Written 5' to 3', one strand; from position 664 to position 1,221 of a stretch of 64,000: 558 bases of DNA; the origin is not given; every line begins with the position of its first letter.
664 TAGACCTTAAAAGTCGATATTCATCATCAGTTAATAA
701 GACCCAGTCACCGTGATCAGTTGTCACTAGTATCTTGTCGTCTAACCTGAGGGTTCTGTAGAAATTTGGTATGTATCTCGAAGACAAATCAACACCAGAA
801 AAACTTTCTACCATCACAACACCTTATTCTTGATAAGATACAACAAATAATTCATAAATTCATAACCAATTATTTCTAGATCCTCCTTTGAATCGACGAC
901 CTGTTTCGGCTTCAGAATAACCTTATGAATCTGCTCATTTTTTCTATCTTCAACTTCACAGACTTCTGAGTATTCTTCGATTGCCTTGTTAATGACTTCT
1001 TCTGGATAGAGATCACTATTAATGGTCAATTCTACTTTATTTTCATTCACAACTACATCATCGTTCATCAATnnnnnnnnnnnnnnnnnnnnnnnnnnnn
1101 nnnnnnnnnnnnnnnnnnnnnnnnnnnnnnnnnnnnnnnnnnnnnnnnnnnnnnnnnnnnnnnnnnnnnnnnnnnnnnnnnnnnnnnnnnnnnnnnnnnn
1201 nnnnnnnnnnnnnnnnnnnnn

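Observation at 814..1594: Tandem paralogous small proteins sharing an (T/S)INxx(L/I)YPxEVI motif, one with a 60-aa poly-acidic tail, coupled to a radical SAM gene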

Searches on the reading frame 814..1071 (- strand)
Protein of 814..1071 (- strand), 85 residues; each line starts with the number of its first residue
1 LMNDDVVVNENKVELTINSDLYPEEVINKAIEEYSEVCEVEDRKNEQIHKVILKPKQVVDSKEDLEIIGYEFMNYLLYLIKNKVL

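Call 7: search_protein_families(library=pfam, proteins=[window:814-1071:-], max_evalue=1)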
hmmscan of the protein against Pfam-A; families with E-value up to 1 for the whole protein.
window:814-1071:- (85 aa): 3 families
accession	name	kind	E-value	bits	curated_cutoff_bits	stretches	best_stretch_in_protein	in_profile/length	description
PF13656.11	RNA_pol_L_2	-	0.055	13.6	27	1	10-39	39-70/75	RNA polymerase Rpb3/Rpb11 dimerisation domain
PF11305.13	DUF3107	-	0.093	13.5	27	1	8-48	7-50/73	Protein of unknown function (DUF3107)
PF24650.2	TT1_Tal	-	0.097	12.8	27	1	9-67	27-84/90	Tal, N-terminal tail tube TT1 domain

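Call 8: search_protein_families(library=ncbifam, proteins=[window:814-1071:-], max_evalue=1)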
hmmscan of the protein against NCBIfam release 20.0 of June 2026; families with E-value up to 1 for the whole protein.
window:814-1071:- (85 aa): 3 families
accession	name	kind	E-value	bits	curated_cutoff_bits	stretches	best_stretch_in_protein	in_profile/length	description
NF038315.1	HxsD_rel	equivalog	7.7e-15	54.9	41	1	15-80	1-61/62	HxsD-like protein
TIGR03976.1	chp_LLNDYxLRE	equivalog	5.8e-05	23.4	50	1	17-77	1-60/90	His-Xaa-Ser system protein HxsD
NF010585.0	PRK13978.1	equivalog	0.011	15.2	365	1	12-80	133-200/228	ribose 5-phosphate isomerase A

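Call 39: find_homologous_proteins(query=window:814-1071:-, max_evalue=0.001)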
Query window:814-1071:- (85 aa): 4 proteins with E <= 0.001 among 4 candidates.
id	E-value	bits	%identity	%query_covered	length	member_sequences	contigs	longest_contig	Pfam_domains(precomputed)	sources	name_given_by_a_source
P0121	2.3e-44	166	100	99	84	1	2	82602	-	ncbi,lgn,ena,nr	ncbi:MAG: HxsD-like protein [Candidatus Aenigmarchaeota archaeon]|nr:HxsD-like protein [Candidatus A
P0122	2.1e-43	163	98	99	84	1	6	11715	-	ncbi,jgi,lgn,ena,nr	ncbi:MAG: hypothetical protein DRO96_02965 [Candidatus Aenigmatarchaeota archaeon]|nr:MAG: hypotheti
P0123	1.0e-42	161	96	99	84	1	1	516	-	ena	-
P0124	3.1e-35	137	80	98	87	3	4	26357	-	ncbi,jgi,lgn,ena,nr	ncbi:MAG: hypothetical protein B6U68_04560 [Candidatus Aenigmarchaeota archaeon ex4484_14]|nr:MAG: h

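Call 41: find_encoding_contigs(protein=P0121, flank=10000, max_places=3)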
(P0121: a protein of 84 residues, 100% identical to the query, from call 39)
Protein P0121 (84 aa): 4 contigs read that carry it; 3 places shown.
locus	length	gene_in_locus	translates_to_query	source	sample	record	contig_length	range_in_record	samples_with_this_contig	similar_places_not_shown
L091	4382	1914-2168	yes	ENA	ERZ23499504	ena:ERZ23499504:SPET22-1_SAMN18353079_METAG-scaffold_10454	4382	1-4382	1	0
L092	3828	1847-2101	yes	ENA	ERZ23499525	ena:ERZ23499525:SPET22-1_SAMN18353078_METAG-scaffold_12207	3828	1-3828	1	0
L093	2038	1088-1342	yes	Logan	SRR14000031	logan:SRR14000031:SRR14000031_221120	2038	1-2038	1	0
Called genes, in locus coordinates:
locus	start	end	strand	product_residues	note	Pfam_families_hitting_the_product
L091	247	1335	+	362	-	PF06847:Arc_PepC_II (faint), PF01478:Peptidase_A24 (weak), PF06819:Arc_PepC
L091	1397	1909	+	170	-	PF27806:HxsD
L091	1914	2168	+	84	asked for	-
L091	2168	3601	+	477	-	PF13353:Fer4_12 (weak), PF04055:Radical_SAM, PF13186:SPASM (weak)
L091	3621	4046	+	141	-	-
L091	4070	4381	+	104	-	?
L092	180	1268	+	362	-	PF06847:Arc_PepC_II (faint), PF01478:Peptidase_A24 (weak), PF06819:Arc_PepC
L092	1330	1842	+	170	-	PF27806:HxsD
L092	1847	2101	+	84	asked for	-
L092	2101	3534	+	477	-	PF13353:Fer4_12 (weak), PF04055:Radical_SAM, PF13186:SPASM (weak)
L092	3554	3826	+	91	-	?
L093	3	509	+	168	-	?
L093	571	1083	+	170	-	PF27806:HxsD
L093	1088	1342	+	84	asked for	-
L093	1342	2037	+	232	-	?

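Call 43: search_protein_families(library=ncbifam, proteins=[L091:3621-4043:+, L091:2168-3598:+], max_evalue=0.01)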
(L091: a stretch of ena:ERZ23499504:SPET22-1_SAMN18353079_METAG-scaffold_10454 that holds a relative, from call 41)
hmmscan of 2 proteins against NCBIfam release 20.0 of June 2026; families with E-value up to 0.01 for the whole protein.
L091:3621-4043:+ (141 aa): 3 families
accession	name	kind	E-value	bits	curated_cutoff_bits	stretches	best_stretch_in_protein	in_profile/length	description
NF038313.3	HisXaaSer_A4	exception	1.7e-12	48.1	55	2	9-107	2-92/93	His-Xaa-Ser repeat protein HxsA4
NF038309.1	HisXaaSer_A3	equivalog_domain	4.5e-10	39.2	65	0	9-106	2-80/81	His-Xaa-Ser repeat protein HxsA3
NF047873.1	ZrgA_Zn_trans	equivalog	0.0011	18.7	185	1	39-126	75-158/213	zinc uptake protein ZrgA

L091:2168-3598:+ (477 aa): 62 families (the best 25 are shown)
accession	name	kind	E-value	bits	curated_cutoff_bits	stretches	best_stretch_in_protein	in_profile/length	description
TIGR03978.1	rSAM_paired_1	equivalog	1e-131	439.9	370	1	18-472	3-466/466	His-Xaa-Ser system radical SAM maturase HxsB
NF047865.1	rSAM_PapB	equivalog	4.4e-45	154.4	340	1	100-424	9-315/330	PapB family radical SAM/SPASM ranthipeptide maturase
TIGR03974.1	rSAM_six_Cys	equivalog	4.9e-40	137.8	425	1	54-450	60-440/451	thioether cross-link-forming SCIFF peptide maturase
TIGR04064.1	rSAM_nif11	equivalog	6.2e-40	137.3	518.7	1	98-450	82-424/459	nif11-like peptide radical SAM maturase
NF040492.1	not_ScfB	exception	2.1e-37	129.1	855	1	64-450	69-439/450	ScfB-related radical SAM/SPASM orphan maturase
TIGR04068.1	rSAM_ocin_clost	equivalog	6e-37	127.6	500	1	43-453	27-447/462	Cys-rich peptide radical SAM maturase CcpM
TIGR03906.1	quino_hemo_SAM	equivalog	2.1e-35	122.3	453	1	101-433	101-423/467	quinohemoprotein amine dehydrogenase maturation protein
TIGR03942.1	sulfatase_rSAM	equivalog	2.8e-35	122.1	349.45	1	102-451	9-349/363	anaerobic sulfatase maturase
NF041298.1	rSAM_mat_DynA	equivalog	1.4e-28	99.9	450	1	97-458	4-352/356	dynobactin maturation radical SAM/SPASM protein DynA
NF010321.0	PRK13758.1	equivalog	3.3e-28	98.9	441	1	100-462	11-365/370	anaerobic sulfatase-maturase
TIGR04163.1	rSAM_cobopep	equivalog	1.6e-27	96.3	375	1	93-457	63-417/428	peptide-modifying radical SAM enzyme CbpB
NF038107.1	rSAM_NF038107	equivalog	1.3e-25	90.1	600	1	25-243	15-236/444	Cys-every-fifth radical SAM/SPASM peptide maturase CefB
NF035951.1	rSAM_RumMC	equivalog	1.7e-25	89.7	720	1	97-249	115-272/510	RumMC family radical SAM sactipeptide maturase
TIGR04261.1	rSAM_GlyRichRpt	subfamily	1.1e-21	77.3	310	1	100-455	3-356/363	cyclophane-forming radical SAM/SPASM peptide maturase GrrM/OscB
TIGR04083.1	rSAM_pep_methan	hypoth_equivalog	1.2e-21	77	300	1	97-459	3-343/376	TIGR04083 family peptide-modifying radical SAM enzyme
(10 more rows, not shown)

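Call 44: search_protein_families(library=padloc, proteins=[window:814-1071:-, L091:2168-3598:+, L091:3621-4043:+], max_evalue=0.01)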
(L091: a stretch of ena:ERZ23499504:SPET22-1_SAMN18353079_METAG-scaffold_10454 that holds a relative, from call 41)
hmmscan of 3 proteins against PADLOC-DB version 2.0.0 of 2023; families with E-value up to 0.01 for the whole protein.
window:814-1071:- (85 aa): 0 families

L091:2168-3598:+ (477 aa): 2 families
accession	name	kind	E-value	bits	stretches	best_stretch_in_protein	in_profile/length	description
PDLC02904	pVip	-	1.7e-08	32.3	1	103-269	12-160/262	Viperins associated with kinases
PDLC02903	pVip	-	8.9e-08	29.9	1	102-272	8-159/257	Viperins not associated with kinases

L091:3621-4043:+ (141 aa): 0 families

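Call 58: search_protein_representatives(protein=window:814-1071:-)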
Query: 85 residues. Proteins with E-value up to 0.001 (for the whole library): 86; up to 1e-10: 1; up to 1e-30: 0. The best 86 are listed.
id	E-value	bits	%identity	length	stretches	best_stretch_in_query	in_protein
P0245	1.2e-18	83.0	53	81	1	2-85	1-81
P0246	7.5e-09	51.8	52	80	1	4-82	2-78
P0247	7.5e-08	48.6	38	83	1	7-83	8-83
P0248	8.9e-08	48.4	45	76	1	10-82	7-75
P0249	1.1e-07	48.1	40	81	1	8-85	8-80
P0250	1.2e-07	48.0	47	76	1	8-83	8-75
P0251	1.5e-07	47.7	48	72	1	6-83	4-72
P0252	1.6e-07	47.6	40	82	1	2-83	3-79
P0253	1.8e-07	47.4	44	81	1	8-81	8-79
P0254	2.7e-07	46.8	45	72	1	6-82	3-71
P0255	2.9e-07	46.8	41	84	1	10-81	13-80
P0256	3.6e-07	46.5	38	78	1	9-82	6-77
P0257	4.7e-07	46.1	49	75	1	10-81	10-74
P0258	5.2e-07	45.9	50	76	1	6-82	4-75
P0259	9.6e-07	45.1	43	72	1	10-82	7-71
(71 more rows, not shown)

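Call 65: search_dna_similar(query=L091:2168-3598:+, collection=plasmids, mode=protein, max_rows=10)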
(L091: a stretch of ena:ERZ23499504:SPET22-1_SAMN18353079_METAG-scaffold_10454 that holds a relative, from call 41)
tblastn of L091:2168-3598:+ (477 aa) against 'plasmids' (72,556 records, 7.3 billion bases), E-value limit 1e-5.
Records with a match: 573; places in all: 590; records where one place covers at least 80% of the query: 30.
Best place of each record, by identity: <60% 573.
By first word of the organism name: Klebsiella 321; Bacillus 40; Rhizobium 32; Agrobacterium 26; Leisingera 14; Escherichia 13; Clostridium 12; Sinorhizobium 11; Paracoccus 10; Enterococcus 7; and 50 more.
By predicted mobility (MOB-suite, as given by PLSDB): conjugative 368; non-mobilizable 190; mobilizable 15.
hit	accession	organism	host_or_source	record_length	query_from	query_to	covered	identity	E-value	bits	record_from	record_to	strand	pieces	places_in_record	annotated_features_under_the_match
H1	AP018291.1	Calothrix sp. NIES-4105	-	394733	1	472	99%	31.3%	8e-65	234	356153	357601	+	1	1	radical SAM domain-containing protein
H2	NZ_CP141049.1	Microvirga lotononidis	-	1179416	19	472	95%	31.5%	7e-68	243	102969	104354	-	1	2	none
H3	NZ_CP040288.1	Nostoc sp. C057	Phaeoceros,pure culture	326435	19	473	95%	31.3%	6e-63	228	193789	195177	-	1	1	hxsB: His-Xaa-Ser system radical SAM maturase HxsB | hxsC: His-Xaa-Ser system radical SAM maturase HxsC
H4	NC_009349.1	Aeromonas salmonicida subsp. salmonicida A449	-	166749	78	476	84%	35.5%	5e-71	252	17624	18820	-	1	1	hxsB: His-Xaa-Ser system radical SAM maturase HxsB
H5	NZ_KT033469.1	Aeromonas salmonicida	-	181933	78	476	84%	35.5%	5e-71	252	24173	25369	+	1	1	hxsB: His-Xaa-Ser system radical SAM maturase HxsB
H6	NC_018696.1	Paraburkholderia phenoliruptrix BR3459a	Mimosa flocculosa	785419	26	473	94%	31.1%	2e-62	227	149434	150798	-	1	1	hxsB: His-Xaa-Ser system radical SAM maturase HxsB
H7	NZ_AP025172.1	Cupriavidus sp. P-10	-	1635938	19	474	96%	30.0%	9e-65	234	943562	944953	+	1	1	none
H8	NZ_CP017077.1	Novosphingobium resinovorum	single cell,soil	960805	19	471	95%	30.1%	5e-57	211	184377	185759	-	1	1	hxsB: His-Xaa-Ser system radical SAM maturase HxsB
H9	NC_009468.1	Acidiphilium cryptum JF-5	-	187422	3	436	91%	31.3%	6e-61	223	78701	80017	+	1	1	hxsB: His-Xaa-Ser system radical SAM maturase HxsB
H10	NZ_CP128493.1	Novosphingobium resinovorum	pure cell culture,soil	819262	19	471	95%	29.9%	2e-57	212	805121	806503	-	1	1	hxsB: His-Xaa-Ser system radical SAM maturase HxsB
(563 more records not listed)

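Call 66: predict_structure(alignment_id=A4)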
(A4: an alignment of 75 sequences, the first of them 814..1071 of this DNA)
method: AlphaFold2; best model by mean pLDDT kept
length: 85 residues; sequences in the alignment: 75
mean_pLDDT: 91.7   pTM: 0.82
mean pLDDT of the five models: 91.7, 90.0, 89.0, 88.9, 88.4
residues with pLDDT >= 90: 73; 70-90: 7; 50-70: 3; < 50: 2
segments of 3 or more residues with pLDDT < 50: none
pLDDT, mean of each block of 10 residues (from residue 1): 74 95 95 97 96 95 94 96 73
secondary structure, 60 per line:
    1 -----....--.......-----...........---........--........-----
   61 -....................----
elements in order: E6-9 E12-18 H24-34 E38-45 E48-55 H62-81

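Call 67: get_annotated_region(hit=H4, flank=4000)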
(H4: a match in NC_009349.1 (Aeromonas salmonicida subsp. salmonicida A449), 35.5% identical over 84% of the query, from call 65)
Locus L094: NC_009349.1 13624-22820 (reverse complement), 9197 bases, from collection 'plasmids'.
description: Aeromonas salmonicida subsp. salmonicida A449 plasmid 4, complete sequence
organism: Aeromonas salmonicida subsp. salmonicida A449 (NCBI taxid 382245)
taxonomy: Bacteria; Pseudomonadota; Gammaproteobacteria; Aeromonadales; Aeromonadaceae; Aeromonas; Aeromonas salmonicida; Aeromonas salmonicida subsp. salmonicida A449
host: -; source: -; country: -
typing (MOB-suite, as given by PLSDB): conjugative; replicon rep_cluster_71; relaxase MOBH,MOBH; mating-pair formation MPF_F
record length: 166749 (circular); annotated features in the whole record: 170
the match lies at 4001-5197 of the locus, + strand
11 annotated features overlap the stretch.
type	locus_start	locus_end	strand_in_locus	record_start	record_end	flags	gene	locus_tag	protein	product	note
CDS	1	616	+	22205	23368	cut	-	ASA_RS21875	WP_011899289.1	KorB domain-containing protein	-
CDS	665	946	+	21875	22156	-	-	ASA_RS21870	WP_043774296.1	helix-turn-helix domain-containing protein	-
CDS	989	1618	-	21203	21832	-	-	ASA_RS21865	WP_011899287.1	type I restriction endonuclease subunit M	-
CDS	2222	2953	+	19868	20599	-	-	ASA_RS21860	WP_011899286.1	hypothetical protein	-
CDS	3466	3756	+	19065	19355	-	hxsD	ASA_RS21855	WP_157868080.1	His-Xaa-Ser system protein HxsD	-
CDS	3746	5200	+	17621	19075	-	hxsB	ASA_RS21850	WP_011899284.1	His-Xaa-Ser system radical SAM maturase HxsB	-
CDS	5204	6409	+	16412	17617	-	hxsC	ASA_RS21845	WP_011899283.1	His-Xaa-Ser system radical SAM maturase HxsC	-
CDS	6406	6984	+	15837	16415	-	hxsA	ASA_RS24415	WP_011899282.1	His-Xaa-Ser repeat protein HxsA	-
CDS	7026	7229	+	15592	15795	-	-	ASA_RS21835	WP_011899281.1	DUF5334 family protein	-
CDS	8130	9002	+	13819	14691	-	-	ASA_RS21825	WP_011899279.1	TnsA endonuclease N-terminal domain-containing protein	-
CDS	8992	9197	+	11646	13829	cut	-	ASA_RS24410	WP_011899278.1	hypothetical protein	-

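Call 71: fold_search(model_id=the predicted structure, library=pdb)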
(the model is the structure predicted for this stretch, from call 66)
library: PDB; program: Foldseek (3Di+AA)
matches with E <= 10: 1124; with E <= 0.001: 0
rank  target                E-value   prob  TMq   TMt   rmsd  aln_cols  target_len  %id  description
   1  9c7n_A                4.8e-02  0.90  0.45  0.47   4.3        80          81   11  Crystal Structure of the GL3 ACT-like Domain (released 2025-10-08)
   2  9c7n_B                4.8e-02  0.80  0.39  0.39   4.8        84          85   13  Crystal Structure of the GL3 ACT-like Domain (released 2025-10-08)
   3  4qjv_D                5.9e-02  0.84  0.43  0.42   5.3        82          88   11  The X-ray crystal structure of Rpo3/Rpo11 heterodimer of euryarchaeal RNA polymerase from Thermococcus kodakarensis (released 2014-10-08)
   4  6gyz_A                5.9e-02  0.80  0.39  0.11   5.7        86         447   14  Crystal structure of GlmM from Staphylococcus aureus (released 2019-01-23)
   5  8yo9_A                6.6e-02  0.96  0.55  0.14   5.5        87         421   14  structure of phage T4 topoisomerase II gp52 subunit WHD-open state (released 2024-09-25)
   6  4g0u_B                7.6e-02  0.75  0.40  0.07   4.9        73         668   18  Human topoisomerase IIbeta in complex with DNA and amsacrine (released 2013-07-17)
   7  4g0w_B                8.0e-02  0.77  0.43  0.08   4.9        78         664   18  Human topoisomerase iibeta in complex with DNA and ametantrone (released 2013-07-17)
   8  7kld_A                8.0e-02  0.69  0.39  0.36   5.7        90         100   10  Crystal Structure of an Essential Ribosomal Processing Protease Prp from S. aureus in complex with a covalently linked (released 2021-09-01)
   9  7amv_A                9.1e-02  0.57  0.41  0.05   4.8        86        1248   15  Atomic structure of the poxvirus transcription pre-initiation complex in the initially melted state (released 2021-10-06)
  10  6gyz_B                9.7e-02  0.80  0.41  0.11   4.6        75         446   15  Crystal structure of GlmM from Staphylococcus aureus (released 2019-01-23)
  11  7jvs_B                9.7e-02  0.63  0.39  0.34   5.8        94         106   11  Crystal Structure of an Essential Ribosomal Processing Protease Prp from S. aureus in complex with a Substrate Peptide (released 2021-09-01)
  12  9d85_P                1.1e-01  0.95  0.52  0.57   3.6        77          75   12  Structure of the KEOPS complex (Cgi121/Bud32/Kae1/Pcc1) bound to tRNA in a distorted tRNA conformation (released 2024-12-18)
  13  5jmv_D                1.1e-01  0.77  0.48  0.51   4.5        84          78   17  Crystal structure of mjKae1-pfuPcc1 complex (released 2016-07-06)
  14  9c7n_D                1.1e-01  0.66  0.41  0.43   4.4        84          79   13  Crystal Structure of the GL3 ACT-like Domain (released 2025-10-08)
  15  3i3w_A                1.3e-01  0.47  0.35  0.10   6.8        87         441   11  Structure of a phosphoglucosamine mutase from Francisella tularensis (released 2010-01-19)
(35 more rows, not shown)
